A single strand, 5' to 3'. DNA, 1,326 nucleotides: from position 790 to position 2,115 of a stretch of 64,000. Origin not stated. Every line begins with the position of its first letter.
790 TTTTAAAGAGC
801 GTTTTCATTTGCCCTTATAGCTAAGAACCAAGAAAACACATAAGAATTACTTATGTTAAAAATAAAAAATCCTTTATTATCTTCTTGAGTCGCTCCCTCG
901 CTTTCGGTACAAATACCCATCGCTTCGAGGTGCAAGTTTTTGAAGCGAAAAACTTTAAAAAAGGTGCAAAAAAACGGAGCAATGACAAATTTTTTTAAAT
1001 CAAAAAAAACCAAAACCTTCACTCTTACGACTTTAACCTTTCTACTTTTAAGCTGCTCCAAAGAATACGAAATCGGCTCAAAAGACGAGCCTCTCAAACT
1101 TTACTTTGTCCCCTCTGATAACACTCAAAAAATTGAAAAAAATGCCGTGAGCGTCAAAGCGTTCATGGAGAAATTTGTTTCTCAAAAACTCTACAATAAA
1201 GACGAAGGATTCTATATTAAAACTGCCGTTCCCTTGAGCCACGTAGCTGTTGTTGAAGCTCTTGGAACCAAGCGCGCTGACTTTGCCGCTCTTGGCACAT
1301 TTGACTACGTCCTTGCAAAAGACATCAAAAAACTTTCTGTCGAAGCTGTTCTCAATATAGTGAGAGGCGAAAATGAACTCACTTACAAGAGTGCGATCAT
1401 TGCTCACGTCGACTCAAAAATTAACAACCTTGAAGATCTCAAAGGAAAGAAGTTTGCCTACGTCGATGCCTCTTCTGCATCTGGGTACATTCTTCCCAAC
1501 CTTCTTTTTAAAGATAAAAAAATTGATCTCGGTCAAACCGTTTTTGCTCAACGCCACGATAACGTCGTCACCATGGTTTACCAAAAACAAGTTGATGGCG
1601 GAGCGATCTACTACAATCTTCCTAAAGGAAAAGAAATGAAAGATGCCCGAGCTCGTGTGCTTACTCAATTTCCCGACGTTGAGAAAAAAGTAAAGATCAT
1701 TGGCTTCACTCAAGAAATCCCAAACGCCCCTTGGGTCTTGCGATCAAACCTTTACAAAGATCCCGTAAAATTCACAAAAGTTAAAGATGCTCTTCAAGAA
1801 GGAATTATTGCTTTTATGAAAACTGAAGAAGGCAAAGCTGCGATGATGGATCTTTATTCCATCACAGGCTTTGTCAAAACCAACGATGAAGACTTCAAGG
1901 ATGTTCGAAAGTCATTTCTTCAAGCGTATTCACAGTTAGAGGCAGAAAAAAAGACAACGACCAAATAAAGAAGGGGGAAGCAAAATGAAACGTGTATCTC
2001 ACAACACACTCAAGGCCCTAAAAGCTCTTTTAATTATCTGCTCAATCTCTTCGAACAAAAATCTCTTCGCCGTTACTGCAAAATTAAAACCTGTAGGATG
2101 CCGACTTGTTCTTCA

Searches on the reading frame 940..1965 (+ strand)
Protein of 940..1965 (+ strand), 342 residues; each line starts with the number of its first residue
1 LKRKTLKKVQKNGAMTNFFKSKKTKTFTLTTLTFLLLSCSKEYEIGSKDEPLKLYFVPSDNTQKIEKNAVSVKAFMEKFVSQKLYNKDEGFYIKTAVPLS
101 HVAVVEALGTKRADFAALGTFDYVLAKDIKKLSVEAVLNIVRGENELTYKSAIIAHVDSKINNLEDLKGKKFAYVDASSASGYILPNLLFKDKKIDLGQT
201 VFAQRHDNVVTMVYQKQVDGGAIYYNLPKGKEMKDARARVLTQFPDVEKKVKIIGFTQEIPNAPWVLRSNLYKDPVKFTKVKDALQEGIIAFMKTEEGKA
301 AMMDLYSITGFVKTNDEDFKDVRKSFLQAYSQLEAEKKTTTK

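Call 3: search_protein_families(library=pfam, proteins=[window:940-1965:+], max_evalue=1)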
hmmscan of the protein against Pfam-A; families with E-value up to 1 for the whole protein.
window:940-1965:+ (342 aa): 4 families
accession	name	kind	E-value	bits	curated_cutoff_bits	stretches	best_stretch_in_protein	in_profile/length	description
PF12974.12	Phosphonate-bd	-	2.9e-39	135.3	27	1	84-319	27-242/242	ABC transporter, phosphonate, periplasmic substrate-binding protein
PF09084.16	NMT1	-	1.5e-09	38.5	20.5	1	83-228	13-152/216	NMT1/THI5 like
PF08777.17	RRM_3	-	0.028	14.9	22.9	0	273-308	25-60/102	RNA binding motif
PF05005.20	Ocnus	-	0.097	13.2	23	1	114-164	8-58/108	Janus/Ocnus family (Ocnus)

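Call 4: search_protein_families(library=ncbifam, proteins=[window:940-1965:+], max_evalue=1)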
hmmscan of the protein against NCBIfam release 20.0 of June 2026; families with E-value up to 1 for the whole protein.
window:940-1965:+ (342 aa): 9 families
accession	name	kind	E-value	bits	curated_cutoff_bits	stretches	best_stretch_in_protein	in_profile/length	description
TIGR01098.1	3A0109s03R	subfamily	4.7e-49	167.2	112.05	1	22-274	2-241/253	phosphate/phosphite/phosphonate ABC transporter substrate-binding protein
TIGR03431.1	PhnD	equivalog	6.2e-33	114.4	261.1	1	27-324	6-281/288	phosphonate ABC transporter substrate-binding protein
TIGR04553.1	ABC_peri_selen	hypoth_equivalog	2.8e-19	69.5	250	1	97-324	37-257/266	putative selenate ABC transporter substrate-binding protein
TIGR01728.1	SsuA_fam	subfamily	1.9e-08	33.9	163.5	1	100-247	39-179/290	aliphatic sulfonate ABC transporter substrate-binding protein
TIGR02122.1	TRAP_TAXI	subfamily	0.00014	20.9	84.35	1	152-181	124-153/320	TAXI family TRAP transporter solute-binding subunit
NF049985.1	SBP_like_Rv1680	exception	0.0031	17.2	400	1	139-198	75-134/268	Rv1680 family SBP-like protein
NF040750.1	tetrathio_HK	equivalog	0.018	13.5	750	1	105-196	51-144/555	tetrathionate respiration histidine kinase TtrS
NF008588.0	PRK11553.1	subfamily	0.024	13.6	299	1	151-243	111-201/319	aliphatic sulfonate ABC transporter substrate-binding protein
NF007468.0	PRK10049.1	equivalog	0.1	10.7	1043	1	191-274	336-419/817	poly-beta-1,6 N-acetyl-D-glucosamine export porin PgaA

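Call 60: search_solved_structures(query=window:940-1965:+, max_evalue=0.001, show_alignments=2)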
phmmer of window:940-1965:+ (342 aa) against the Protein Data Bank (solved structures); distinct sequences matched with E-value up to 0.001: 14.
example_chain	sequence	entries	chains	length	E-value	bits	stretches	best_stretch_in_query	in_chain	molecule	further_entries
5o2j_A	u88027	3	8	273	9e-20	74.7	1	50-284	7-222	Probable phosphite transport system-binding protein PtxB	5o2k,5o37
5jvb_A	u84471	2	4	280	4.6e-15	59.3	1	58-323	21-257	Phosphonate ABC transporter, periplasmic phosphonate-binding protein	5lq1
5lv1_A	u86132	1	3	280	8.2e-13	51.9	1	93-324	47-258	PtxB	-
6ght_A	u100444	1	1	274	1.3e-08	38.1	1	94-323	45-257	Probable phosphite transport system-binding protein HtxB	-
6ghq_A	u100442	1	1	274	5.7e-08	36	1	94-323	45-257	Probable phosphite transport system-binding protein HtxB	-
6x6b_A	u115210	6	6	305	6.2e-08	35.9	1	104-223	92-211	ArrX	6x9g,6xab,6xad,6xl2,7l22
5me4_A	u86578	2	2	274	7e-08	35.7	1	94-323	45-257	Probable phosphite transport system-binding protein HtxB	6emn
3n5l_A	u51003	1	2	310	3.5e-07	33.4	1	70-305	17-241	Binding protein component of ABC phosphonate transporter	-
3p7i_A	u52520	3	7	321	4.7e-07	33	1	99-316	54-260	PhnD, subunit of alkylphosphonate ABC transporter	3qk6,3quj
6x8w_A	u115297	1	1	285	4.8e-07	32.9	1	104-223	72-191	ArrX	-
3s4u_A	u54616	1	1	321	9.8e-07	31.9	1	99-316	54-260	PhnD, subunit of alkylphosphonate ABC transporter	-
7s6g_A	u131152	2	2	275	1.8e-05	27.7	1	158-324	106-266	Phosphonate ABC type transporter/ substrate binding component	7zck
6wb6_A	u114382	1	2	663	6.1e-05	26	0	110-190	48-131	Transferrin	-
9lf9_A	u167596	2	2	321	8.5e-05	25.6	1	100-223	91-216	Phosphonate ABC transporter, periplasmic phosphonate-binding protein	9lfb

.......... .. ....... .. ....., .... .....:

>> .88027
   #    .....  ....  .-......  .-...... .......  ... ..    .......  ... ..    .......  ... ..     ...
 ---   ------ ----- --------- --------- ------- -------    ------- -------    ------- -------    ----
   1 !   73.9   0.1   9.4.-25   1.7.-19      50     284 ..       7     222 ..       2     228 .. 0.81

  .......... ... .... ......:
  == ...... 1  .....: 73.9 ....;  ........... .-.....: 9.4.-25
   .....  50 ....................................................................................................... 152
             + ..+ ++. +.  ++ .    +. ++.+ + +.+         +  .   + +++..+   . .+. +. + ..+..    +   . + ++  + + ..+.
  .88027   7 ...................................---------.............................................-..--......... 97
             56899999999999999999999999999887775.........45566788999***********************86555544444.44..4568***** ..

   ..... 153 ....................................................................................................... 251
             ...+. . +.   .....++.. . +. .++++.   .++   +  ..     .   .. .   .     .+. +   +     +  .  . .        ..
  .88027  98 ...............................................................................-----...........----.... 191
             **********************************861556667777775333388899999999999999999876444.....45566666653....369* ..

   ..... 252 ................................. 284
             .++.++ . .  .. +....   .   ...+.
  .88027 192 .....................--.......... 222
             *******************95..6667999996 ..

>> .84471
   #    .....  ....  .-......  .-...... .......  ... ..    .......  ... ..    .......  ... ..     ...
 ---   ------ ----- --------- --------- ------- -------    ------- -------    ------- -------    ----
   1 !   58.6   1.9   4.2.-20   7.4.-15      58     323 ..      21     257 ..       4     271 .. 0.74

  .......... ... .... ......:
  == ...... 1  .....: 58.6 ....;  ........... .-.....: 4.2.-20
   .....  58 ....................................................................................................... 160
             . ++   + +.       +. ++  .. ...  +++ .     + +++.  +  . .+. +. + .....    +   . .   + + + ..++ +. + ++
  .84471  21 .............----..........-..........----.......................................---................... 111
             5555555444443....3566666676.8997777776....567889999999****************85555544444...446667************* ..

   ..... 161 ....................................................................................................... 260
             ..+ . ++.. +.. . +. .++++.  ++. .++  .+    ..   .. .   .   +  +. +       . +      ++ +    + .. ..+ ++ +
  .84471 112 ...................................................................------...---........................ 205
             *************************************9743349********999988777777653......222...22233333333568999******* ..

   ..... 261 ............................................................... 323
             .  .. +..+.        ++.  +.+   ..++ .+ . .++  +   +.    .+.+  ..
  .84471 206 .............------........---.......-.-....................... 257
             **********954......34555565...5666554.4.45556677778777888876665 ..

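Call 91: search_protein_families(library=padloc, proteins=[window:940-1965:+], max_evalue=0.01)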
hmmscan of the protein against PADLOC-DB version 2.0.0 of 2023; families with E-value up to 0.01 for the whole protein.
window:940-1965:+ (342 aa): 0 families
